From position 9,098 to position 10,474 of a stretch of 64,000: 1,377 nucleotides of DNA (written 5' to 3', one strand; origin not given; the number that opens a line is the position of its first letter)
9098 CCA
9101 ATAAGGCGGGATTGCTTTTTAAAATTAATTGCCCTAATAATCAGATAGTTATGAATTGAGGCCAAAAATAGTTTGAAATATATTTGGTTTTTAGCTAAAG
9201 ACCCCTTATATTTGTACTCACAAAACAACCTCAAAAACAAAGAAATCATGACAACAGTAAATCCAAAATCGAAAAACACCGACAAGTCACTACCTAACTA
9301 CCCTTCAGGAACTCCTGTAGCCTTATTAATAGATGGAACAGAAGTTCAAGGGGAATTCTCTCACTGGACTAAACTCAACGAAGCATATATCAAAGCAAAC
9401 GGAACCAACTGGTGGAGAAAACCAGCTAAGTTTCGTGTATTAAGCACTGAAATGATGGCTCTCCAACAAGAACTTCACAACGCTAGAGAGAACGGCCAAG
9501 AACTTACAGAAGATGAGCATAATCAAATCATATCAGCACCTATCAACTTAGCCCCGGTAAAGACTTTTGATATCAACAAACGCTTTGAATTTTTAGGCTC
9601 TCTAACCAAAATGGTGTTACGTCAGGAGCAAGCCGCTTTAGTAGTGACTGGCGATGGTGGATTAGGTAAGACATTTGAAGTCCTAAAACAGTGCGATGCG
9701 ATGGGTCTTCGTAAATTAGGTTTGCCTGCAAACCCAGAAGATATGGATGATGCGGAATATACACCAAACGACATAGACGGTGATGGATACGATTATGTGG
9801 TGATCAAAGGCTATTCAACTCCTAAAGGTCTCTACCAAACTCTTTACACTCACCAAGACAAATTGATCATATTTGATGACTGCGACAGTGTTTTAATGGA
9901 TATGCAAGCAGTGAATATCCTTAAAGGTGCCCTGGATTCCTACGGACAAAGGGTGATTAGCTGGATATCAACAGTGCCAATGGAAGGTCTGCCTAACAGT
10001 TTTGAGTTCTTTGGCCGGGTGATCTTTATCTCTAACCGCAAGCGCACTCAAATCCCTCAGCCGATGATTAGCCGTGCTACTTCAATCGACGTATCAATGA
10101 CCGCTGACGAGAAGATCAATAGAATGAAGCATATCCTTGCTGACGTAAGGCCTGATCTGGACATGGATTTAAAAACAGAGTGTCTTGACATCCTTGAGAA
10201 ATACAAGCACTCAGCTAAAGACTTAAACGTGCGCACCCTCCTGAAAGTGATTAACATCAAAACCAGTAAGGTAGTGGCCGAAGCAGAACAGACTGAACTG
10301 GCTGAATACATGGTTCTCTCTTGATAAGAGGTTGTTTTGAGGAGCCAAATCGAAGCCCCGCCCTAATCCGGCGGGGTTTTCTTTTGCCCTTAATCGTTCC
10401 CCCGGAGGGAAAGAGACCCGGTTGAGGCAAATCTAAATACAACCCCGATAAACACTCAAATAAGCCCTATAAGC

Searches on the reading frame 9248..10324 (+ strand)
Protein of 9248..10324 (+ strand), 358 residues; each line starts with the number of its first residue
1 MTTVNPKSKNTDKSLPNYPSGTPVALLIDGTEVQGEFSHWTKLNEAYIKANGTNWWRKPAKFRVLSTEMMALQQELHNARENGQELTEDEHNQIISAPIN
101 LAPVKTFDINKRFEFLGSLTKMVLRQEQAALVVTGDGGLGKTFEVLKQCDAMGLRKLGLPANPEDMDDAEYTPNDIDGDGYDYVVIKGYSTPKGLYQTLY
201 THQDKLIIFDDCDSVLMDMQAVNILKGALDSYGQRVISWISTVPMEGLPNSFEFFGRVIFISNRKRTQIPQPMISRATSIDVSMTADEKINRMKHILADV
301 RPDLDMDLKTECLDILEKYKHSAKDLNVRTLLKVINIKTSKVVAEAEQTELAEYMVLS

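Call 9: search_protein_families(library=pfam, proteins=[window:9248-10324:+], max_evalue=0.01)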
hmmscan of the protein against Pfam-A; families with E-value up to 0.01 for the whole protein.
window:9248-10324:+ (358 aa): 0 families

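Call 10: search_protein_families(library=phrogs, proteins=[window:9248-10324:+], max_evalue=0.001)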
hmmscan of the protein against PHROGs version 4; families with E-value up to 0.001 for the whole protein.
window:9248-10324:+ (358 aa): 1 family
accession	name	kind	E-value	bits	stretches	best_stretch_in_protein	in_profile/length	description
phrog_1250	-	unknown function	3.7e-40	138.9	1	88-355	64-324/327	unknown function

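Call 12: find_related_loci(query=window:9248-10324:+, collection=viral_contigs, flank=4000)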
Query window:9248-10324:+ (358 aa) in viral_contigs; peptide patterns used: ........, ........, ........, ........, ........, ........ (x = any residue, [..] = any of these).
2 stretches matched a pattern, but none encodes a relative of the query by tblastn (E <= 1e-3).

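Call 14: find_homologous_proteins(query=window:9248-10324:+)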
Query window:9248-10324:+ (358 aa): 3472 proteins with E <= 0.001 among 5457 candidates; the best 120 are listed.
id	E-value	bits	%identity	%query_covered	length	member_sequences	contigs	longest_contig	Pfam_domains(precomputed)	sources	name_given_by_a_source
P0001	5.3e-238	807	100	100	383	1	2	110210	-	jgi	jgi:hypothetical protein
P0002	6.6e-203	691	88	100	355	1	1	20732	-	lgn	-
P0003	6.4e-180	616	79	99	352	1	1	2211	-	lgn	-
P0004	2.3e-157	542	72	99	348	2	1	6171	-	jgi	-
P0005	8.7e-123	428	60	99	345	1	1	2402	-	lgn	-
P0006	5.5e-96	340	50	99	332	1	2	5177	-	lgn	-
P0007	5.4e-92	327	48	99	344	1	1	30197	-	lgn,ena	-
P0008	4.3e-90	320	49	99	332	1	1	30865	-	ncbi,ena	-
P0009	1.3e-88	316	48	100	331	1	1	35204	-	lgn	-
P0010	1.4e-85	306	47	100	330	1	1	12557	-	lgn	-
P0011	1.6e-85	305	48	99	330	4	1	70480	-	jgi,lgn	-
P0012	3.6e-85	304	46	99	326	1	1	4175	-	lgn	-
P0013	5.0e-83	297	47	99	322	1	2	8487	-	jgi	-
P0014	5.6e-83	297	46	99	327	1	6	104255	-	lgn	-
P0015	4.5e-81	291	45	100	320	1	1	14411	-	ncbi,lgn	-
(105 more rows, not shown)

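Call 15: find_encoding_contigs(protein=window:9248-10324:+, flank=6000)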
Protein window:9248-10324:+ (358 aa): no gene with exactly this product is on record in the collection.

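Call 16: find_encoding_contigs(protein=P0001, flank=10000, max_places=3)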
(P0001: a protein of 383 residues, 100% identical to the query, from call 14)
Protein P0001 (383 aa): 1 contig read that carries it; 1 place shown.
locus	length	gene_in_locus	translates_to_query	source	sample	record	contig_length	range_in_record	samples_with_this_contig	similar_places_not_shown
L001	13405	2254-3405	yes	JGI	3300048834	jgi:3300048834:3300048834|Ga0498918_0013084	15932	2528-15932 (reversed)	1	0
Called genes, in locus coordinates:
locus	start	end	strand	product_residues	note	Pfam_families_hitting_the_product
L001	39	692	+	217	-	-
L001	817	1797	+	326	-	-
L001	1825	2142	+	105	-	-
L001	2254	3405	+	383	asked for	-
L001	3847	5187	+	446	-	-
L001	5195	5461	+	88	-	-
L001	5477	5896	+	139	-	-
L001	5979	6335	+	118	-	-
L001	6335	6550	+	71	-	-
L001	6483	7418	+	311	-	-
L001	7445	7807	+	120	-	PF11195:Tad2-like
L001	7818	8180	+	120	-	-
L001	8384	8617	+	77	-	-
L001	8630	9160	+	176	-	-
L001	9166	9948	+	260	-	-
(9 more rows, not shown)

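Call 17: find_encoding_contigs(protein=P0002, flank=6000, max_places=3)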
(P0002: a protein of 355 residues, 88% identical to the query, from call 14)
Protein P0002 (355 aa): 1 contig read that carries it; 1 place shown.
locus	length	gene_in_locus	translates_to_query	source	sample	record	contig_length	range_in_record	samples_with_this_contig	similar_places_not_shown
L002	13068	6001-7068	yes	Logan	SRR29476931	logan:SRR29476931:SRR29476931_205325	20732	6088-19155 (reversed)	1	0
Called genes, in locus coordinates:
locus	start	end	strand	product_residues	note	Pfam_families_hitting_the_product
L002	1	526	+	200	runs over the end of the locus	-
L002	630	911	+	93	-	-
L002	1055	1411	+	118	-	-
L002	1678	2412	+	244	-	-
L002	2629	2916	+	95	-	-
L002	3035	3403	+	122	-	-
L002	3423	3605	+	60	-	-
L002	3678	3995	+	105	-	-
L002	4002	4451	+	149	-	-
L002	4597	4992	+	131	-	-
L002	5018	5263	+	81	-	-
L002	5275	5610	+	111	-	-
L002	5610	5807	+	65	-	-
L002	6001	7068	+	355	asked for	-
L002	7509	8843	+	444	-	-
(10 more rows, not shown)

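Call 18: find_encoding_contigs(protein=P0004, flank=6000, max_places=3)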
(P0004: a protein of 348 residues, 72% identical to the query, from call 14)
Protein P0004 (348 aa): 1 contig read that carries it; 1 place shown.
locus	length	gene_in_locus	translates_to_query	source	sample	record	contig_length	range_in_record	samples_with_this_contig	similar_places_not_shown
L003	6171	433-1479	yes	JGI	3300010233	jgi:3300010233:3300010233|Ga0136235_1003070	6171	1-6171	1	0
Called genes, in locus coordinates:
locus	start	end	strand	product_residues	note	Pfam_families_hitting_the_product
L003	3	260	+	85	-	?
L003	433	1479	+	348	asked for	-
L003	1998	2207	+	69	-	-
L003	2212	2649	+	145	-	-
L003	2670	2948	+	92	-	-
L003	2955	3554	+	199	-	-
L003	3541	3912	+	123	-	-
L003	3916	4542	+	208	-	-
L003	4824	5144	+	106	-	-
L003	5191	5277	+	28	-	-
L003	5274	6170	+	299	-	?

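Call 25: find_encoding_contigs(protein=P0003, flank=3000, max_places=2)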
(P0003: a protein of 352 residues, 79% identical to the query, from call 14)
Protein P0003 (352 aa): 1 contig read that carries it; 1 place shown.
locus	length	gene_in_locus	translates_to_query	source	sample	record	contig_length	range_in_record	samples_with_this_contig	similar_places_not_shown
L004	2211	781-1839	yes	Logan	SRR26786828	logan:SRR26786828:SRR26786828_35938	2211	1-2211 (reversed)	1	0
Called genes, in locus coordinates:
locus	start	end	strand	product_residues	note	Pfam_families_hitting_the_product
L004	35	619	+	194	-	PF00041:fn3 (weak)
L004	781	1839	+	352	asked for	-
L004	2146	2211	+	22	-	?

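Call 26: find_encoding_contigs(protein=P0005, flank=3000, max_places=2)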
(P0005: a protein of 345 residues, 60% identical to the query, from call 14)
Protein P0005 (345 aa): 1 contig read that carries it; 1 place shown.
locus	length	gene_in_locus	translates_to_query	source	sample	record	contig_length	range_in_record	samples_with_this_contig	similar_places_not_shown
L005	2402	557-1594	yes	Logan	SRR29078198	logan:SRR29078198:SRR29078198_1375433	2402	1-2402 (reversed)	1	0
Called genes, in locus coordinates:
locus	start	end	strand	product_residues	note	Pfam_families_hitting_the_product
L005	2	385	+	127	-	?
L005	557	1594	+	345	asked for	-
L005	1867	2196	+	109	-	-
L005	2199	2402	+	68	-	?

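Call 27: find_encoding_contigs(protein=P0006, flank=4000, max_places=2)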
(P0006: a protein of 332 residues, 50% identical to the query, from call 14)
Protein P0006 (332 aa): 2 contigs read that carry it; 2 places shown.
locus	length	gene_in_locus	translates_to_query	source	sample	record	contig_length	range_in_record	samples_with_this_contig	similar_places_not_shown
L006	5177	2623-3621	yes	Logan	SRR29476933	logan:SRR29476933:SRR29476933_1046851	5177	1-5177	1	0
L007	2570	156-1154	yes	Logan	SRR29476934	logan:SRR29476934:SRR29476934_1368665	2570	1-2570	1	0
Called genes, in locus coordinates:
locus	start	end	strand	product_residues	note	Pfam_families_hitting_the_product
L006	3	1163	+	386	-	?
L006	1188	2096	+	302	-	-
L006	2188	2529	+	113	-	-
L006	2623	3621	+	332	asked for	-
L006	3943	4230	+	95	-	-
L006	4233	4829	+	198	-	-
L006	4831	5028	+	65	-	-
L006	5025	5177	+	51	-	?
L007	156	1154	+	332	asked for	-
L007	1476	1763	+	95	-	-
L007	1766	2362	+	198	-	-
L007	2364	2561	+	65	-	-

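Call 28: find_encoding_contigs(protein=P0007, flank=5000, max_places=2)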
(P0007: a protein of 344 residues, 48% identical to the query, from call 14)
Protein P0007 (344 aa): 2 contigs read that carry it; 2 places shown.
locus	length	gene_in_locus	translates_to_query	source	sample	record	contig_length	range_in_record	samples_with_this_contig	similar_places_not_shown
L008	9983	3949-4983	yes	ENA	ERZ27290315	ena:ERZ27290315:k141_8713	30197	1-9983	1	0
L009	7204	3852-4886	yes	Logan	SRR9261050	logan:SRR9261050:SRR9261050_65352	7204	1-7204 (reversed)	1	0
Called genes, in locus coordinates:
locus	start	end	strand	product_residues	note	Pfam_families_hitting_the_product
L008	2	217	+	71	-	?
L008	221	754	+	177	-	-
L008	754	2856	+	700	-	PF13385:Laminin_G_3, PF09423:PhoD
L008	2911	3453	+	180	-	-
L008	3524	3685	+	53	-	-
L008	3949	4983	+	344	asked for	-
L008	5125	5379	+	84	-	-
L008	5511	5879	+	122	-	-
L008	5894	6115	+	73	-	-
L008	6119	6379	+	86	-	-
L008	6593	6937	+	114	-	-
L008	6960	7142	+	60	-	-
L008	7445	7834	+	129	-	-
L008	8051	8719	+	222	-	-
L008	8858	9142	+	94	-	-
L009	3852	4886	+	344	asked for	-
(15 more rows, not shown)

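Call 32: find_related_loci(query=A2, collection=genome_contigs, flank=3000)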
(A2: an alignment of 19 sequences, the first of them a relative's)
Query A2 (383 aa) in genome_contigs; peptide patterns used: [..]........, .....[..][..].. (x = any residue, [..] = any of these).
33 stretches matched a pattern; 4 encode a relative of the query (tblastn E <= 1e-3); 4 distinct loci.
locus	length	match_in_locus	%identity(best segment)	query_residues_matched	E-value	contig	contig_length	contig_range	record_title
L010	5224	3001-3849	41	84-381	2e-64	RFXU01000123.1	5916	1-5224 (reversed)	MAG: Flavobacteriaceae bacterium isolate WB5_5_115 contig_100_122, whole genome shotgun sequence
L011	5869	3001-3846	39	94-381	8e-59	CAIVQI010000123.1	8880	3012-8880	MAG: uncultured Bacteroidetes bacterium isolate LaPlata_bin-2831 genome assembly, contig: bin-2831:123/395, whole genome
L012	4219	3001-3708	43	127-365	1e-57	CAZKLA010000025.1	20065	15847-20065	MAG TPA_asm: uncultured Aquiluna sp. isolate SRP318679_co1_172 genome assembly, contig: NODE_4285_length_20065_cov_40.11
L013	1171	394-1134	37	127-381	7e-52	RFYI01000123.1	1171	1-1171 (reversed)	MAG: Actinomycetota bacterium isolate WB5_2B_330 contig_100_122, whole genome shotgun sequence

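Call 33: find_related_loci(query=A2, collection=metagenome_contigs, flank=2500)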
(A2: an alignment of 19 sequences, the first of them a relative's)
Query A2 (383 aa) in metagenome_contigs; peptide patterns used: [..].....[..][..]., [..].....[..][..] (x = any residue, [..] = any of these).
600 stretches matched a pattern (row limit reached: there are more); 585 encode a relative of the query (tblastn E <= 1e-3); the best 80 are kept; 80 distinct loci.
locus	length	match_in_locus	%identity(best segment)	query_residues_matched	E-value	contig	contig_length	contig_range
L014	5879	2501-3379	40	90-381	9e-65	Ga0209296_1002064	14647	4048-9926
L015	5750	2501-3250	43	125-381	7e-65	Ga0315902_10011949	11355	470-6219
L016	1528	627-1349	44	132-381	2e-68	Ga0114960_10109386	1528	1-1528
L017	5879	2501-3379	40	90-381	4e-64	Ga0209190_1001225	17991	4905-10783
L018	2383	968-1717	43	125-381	4e-65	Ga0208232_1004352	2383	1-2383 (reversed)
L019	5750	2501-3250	42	125-381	8e-64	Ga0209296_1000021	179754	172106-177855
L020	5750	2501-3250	42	120-381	8e-63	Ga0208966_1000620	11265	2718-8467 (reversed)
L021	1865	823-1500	46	132-381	7e-65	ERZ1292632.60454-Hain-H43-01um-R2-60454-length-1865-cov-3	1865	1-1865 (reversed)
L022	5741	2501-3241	42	123-382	1e-61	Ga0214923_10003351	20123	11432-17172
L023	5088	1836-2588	42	122-381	2e-61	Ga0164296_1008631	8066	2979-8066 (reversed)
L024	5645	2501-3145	47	132-365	4e-61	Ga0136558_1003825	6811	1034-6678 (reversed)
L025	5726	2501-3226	44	132-382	3e-61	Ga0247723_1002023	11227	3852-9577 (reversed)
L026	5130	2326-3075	42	122-381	1e-60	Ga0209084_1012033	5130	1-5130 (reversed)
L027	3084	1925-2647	43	132-381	4e-61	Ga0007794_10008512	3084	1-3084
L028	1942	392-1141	42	122-381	2e-62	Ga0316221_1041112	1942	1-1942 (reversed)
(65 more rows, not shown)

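Call 34: find_related_loci(query=A2, collection=viral_contigs, flank=2500)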
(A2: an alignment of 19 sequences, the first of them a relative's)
Query A2 (383 aa) in viral_contigs; peptide patterns used: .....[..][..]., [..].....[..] (x = any residue, [..] = any of these).
600 stretches matched a pattern (row limit reached: there are more); 588 encode a relative of the query (tblastn E <= 1e-3); the best 80 are kept; 80 distinct loci.
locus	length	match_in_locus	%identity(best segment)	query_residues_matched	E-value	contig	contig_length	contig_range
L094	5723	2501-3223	44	132-381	5e-65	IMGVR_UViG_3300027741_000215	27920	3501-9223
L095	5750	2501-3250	43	125-381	7e-64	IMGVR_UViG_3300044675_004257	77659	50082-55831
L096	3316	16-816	42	99-381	5e-64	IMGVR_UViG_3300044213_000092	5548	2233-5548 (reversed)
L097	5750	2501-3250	43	125-381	1e-63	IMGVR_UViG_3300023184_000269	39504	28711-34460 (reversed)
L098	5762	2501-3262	42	119-381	7e-63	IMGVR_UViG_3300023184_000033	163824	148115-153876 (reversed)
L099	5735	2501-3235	43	128-381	5e-63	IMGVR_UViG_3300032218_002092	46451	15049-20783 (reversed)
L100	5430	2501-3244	44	127-381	9e-62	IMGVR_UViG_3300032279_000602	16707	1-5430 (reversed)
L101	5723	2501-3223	44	132-381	4e-61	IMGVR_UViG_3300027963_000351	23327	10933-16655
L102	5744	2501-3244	42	127-381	1e-60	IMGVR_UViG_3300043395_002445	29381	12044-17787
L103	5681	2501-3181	44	132-365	2e-60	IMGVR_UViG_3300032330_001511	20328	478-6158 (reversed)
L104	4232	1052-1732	44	132-365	1e-60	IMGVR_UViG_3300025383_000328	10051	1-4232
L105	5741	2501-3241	42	128-381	6e-60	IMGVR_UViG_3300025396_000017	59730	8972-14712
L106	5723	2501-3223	41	132-381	6e-60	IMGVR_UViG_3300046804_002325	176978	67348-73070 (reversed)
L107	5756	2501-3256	42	121-381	6e-60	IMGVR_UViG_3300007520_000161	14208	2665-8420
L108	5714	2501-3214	43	123-365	5e-60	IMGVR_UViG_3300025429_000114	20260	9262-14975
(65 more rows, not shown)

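Call 55: search_solved_structures(query=A2, max_evalue=1)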
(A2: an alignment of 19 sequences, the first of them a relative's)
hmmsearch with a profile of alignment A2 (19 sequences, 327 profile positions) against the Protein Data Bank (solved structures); distinct sequences matched with E-value up to 1: 2.
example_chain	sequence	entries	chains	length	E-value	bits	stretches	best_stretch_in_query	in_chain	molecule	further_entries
6nak_D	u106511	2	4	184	0.82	12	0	109-189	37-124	TsaE | ATPase YjeE, predicted to have essential role in cell wall biosynthesis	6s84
6n9a_E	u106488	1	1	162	0.83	11.9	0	122-189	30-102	tRNA threonylcarbamoyladenosine biosynthesis protein TsaE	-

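Call 56: search_protein_families(library=ncbifam, proteins=[window:9248-10324:+], max_evalue=1)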
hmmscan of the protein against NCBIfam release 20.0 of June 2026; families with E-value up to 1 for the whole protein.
window:9248-10324:+ (358 aa): 0 families

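Call 57: search_protein_families(library=pfam, proteins=[window:9248-10324:+], max_evalue=10)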
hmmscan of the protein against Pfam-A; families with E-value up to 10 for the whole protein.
window:9248-10324:+ (358 aa): 3 families
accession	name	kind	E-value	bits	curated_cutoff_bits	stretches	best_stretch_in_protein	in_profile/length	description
PF08349.16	DUF1722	-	0.039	14.7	22.5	1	283-334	45-97/117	Protein of unknown function (DUF1722)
PF13481.12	AAA_25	-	0.13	12.3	27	1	100-153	6-58/195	AAA domain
PF15679.10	DUF4665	-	1.5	9.9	27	0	319-348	23-52/99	Domain of unknown function (DUF4665)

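Call 70: predict_structure(alignment_id=A2)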
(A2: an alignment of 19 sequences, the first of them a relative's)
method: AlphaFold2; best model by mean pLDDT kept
length: 383 residues; sequences in the alignment: 19
mean_pLDDT: 79.9   pTM: 0.61
mean pLDDT of the five models: 79.9, 79.5, 77.3, 77.1, 74.4
residues with pLDDT >= 90: 176; 70-90: 115; 50-70: 45; < 50: 47
segments of 3 or more residues with pLDDT < 50: 1-28, 121-130, 194-197, 200-202
pLDDT, mean of each block of 10 residues (from residue 1): 32 34 44 83 86 85 92 92 88 62 59 53 45 80 96 94 90 92 65 50 75 83 93 92 90 86 81 90 94 90 90 90 91 96 90 93 93 94 89
secondary structure, 60 per line:
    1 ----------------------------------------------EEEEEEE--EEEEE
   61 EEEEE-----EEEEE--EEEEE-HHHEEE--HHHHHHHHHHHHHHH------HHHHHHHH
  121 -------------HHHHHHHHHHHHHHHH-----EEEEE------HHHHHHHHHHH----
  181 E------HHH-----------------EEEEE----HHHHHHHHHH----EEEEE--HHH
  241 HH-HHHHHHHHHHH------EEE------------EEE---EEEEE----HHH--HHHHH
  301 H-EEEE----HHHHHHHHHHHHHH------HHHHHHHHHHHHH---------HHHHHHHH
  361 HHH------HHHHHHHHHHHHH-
elements in order: E47-53 E56-65 E71-75 E78-82 E87-89 H92-106 H113-120 H134-149 E155-159 H166-176 E208-212 H217-226 E231-235 H238-242 H244-254 E261-263 E276-278 E282-286 H296-301 E303-306 H311-324 H331-343 H353-363 H370-382

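Call 74: fold_search(model_id=the predicted structure, library=pdb)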
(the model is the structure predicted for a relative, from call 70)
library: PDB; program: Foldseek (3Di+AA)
matches with E <= 10: 1562; with E <= 0.001: 398
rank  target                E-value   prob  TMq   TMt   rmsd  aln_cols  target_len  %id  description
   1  7ksm_C                3.9e-07  1.00  0.36  0.27  24.5       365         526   15  Human mitochondrial LONP1 with endogenous substrate (released 2020-12-02)
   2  7krz_C                4.4e-07  1.00  0.39  0.29  24.2       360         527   15  Human mitochondrial LONP1 in complex with Bortezomib (released 2021-02-24)
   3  9qh8_A                6.6e-07  1.00  0.43  0.61   4.4       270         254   10  reduced NorQ-NorD VWA domain complex from Paracoccus denitrificans (released 2026-03-25)
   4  8zwo_C                6.6e-07  1.00  0.37  0.43   5.1       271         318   14  Structure of CTF18-PCNA with ATP (released 2025-06-18)
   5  5c3c_B                7.1e-07  1.00  0.40  0.61   4.7       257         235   13  Structural characterization of a newly identified component of alpha-carboxysomes: The AAA+ domain Protein cso-CbbQ (released 2015-11-18)
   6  7ksm_D                8.0e-07  1.00  0.38  0.29  24.3       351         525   16  Human mitochondrial LONP1 with endogenous substrate (released 2020-12-02)
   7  3vkg_B                9.0e-07  1.00  0.31  0.06  14.2       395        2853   13  X-ray structure of an MTBD truncation mutant of dynein motor domain (released 2012-03-14)
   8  8umt_C                9.6e-07  1.00  0.36  0.42   6.6       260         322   16  Atomic model of the human CTF18-RFC-PCNA binary complex in the three-subunit binding state (state 2) (released 2024-05-08)
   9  5l4g_I                1.0e-06  1.00  0.37  0.37  20.9       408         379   13  The human 26S proteasome at 3.9 A (released 2016-09-07)
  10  3j67                  1.0e-06  1.00  0.27  0.06  13.6       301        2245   15  Structural mechanism of the dynein powerstroke (post-powerstroke state) (released 2014-04-23)
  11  7krz_D                1.1e-06  1.00  0.35  0.28  24.1       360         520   14  Human mitochondrial LONP1 in complex with Bortezomib (released 2021-02-24)
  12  7mgm_A                1.1e-06  1.00  0.33  0.07  11.2       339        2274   15  Structure of yeast cytoplasmic dynein with AAA3 Walker B mutation bound to Lis1 (released 2022-01-19)
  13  9dj7_A                1.3e-06  1.00  0.34  0.07  12.5       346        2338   14  CryoEM structures of yeast cytoplasmic dynein in the presence of ATP and Lis1. (released 2025-05-28)
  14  9dh8                  1.4e-06  1.00  0.31  0.06  17.2       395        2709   13  State-5 of the motor domain from full-length human dynein-1 in 5mM AMPPNP with 5mM Mg2+ (released 2025-04-23)
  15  9cc3_B                1.8e-06  1.00  0.34  0.26  24.4       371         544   15  Human Mitochondrial LONP1 Stall State + casein (released 2024-08-07)
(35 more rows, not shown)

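Call 101: search_dna_similar(query=window:9248-10324:+, collection=phages, mode=protein, max_rows=15)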
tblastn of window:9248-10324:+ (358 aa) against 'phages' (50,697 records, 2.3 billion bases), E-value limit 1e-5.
Records with a match: 1303; places in all: 1303; records where one place covers at least 80% of the query: 5.
Best place of each record, by identity: <60% 1303.
By first word of the organism name: Escherichia 556; Klebsiella 148; Vibrio 121; Shigella 76; Acinetobacter 68; Aeromonas 48; Enterobacteria 43; Enterobacter 36; Salmonella 36; Yersinia 35; and 28 more.
By host as written in the record: Escherichia coli 229; - 204; Klebsiella pneumoniae 30; Escherichia coli O157:H7 25; Escherichia coli B 24; Shigella sp. 21; Acinetobacter baumannii 19; Aeromonas salmonicida 15; and 346 more.
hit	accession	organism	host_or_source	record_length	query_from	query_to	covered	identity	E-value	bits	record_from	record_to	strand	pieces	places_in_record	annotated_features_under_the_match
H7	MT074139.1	Bacteroides phage DAC19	Bacteroides thetaiotaomicron VPI-5487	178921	37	337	84%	33.9%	6e-39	153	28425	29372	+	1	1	hypothetical protein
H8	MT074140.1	Bacteroides phage DAC20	Bacteroides thetaiotaomicron VPI-5488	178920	37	337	84%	33.9%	6e-39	153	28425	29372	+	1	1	hypothetical protein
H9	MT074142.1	Bacteroides phage DAC23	Bacteroides thetaiotaomicron VPI-5490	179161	37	337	84%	33.9%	6e-39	153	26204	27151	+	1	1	hypothetical protein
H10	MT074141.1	Bacteroides phage DAC22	Bacteroides thetaiotaomicron VPI-5489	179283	37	337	84%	33.9%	6e-39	153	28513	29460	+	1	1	hypothetical protein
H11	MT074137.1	Bacteroides phage DAC16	Bacteroides thetaiotaomicron VPI-5485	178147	37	337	84%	33.8%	3e-39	154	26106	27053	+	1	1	hypothetical protein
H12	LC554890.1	Ralstonia phage RP13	Ralstonia solanacearum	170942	108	340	65%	37.1%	4e-36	145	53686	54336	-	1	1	hypothetical protein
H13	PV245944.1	Chryseobacterium phage MA9V-3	Chryseobacterium sp. MA9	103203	108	357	70%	33.2%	5e-37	147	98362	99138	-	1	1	hypothetical protein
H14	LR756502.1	uncultured phage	metagenomic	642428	113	338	63%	33.6%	2e-28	122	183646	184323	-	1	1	record has no annotation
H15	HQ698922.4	Acinetobacter phage ZZ1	Acinetobacter baumannii (clinical ...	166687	95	348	71%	29.3%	3e-17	89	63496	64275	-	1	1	hypothetical protein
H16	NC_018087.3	Acinetobacter phage ZZ1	Acinetobacter baumannii (clinical ...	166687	95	348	71%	29.3%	3e-17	89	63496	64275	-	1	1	hypothetical protein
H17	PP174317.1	Acinetobacter phage vB_AbaSt_W16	Acinetobacter baumannii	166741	95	348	71%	29.3%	3e-17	89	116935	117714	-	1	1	hypothetical protein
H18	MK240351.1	Acinetobacter phage Henu6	Acinetobacter baumannii ATCC19606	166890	95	348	71%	29.3%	3e-17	89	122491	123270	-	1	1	hypothetical protein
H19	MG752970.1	Ralstonia phage RsoM2USA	Ralstonia solanacearum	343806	182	356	49%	42.4%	4e-38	150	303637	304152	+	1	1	hypothetical protein (x2)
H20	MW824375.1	Vibrio phage 207E48.1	Vibrio crassostreae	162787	108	357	70%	28.1%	7e-17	88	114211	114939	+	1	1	hypothetical protein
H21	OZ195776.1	Vibrio phage D479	Seawater and oysters mix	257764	82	340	72%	26.4%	4e-12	74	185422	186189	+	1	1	unknown function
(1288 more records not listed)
